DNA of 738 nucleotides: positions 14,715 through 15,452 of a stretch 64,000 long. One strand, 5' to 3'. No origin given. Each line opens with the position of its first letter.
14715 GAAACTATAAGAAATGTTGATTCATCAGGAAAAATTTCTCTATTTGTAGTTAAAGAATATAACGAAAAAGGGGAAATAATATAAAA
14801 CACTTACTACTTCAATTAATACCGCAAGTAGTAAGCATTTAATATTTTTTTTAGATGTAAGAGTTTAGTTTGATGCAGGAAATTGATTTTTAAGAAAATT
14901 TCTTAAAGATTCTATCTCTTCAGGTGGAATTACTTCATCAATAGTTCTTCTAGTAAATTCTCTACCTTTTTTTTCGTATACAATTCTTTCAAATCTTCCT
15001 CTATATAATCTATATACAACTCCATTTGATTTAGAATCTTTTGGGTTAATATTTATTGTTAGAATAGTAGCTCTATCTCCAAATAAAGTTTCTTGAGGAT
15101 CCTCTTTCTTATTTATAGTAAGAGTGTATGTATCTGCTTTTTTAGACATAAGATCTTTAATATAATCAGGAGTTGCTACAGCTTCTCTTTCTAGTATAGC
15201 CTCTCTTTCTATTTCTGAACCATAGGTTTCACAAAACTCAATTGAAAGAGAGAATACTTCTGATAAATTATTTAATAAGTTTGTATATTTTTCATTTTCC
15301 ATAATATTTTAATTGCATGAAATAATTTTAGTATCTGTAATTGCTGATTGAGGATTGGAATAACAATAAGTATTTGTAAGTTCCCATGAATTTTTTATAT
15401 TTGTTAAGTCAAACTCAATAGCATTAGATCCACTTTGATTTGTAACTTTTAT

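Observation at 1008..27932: Conserved extended promoter motif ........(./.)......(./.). shared by three unrelated hypothetical genes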

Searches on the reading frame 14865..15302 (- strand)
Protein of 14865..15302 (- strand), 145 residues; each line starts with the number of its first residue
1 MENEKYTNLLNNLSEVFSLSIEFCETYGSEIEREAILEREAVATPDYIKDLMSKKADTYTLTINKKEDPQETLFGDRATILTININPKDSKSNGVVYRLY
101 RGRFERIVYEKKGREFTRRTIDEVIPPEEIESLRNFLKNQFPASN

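Call 50: search_protein_families(library=pfam, proteins=[window:14865-15302:-], max_evalue=0.01)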
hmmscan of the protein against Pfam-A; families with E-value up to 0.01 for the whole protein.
window:14865-15302:- (145 aa): 0 families
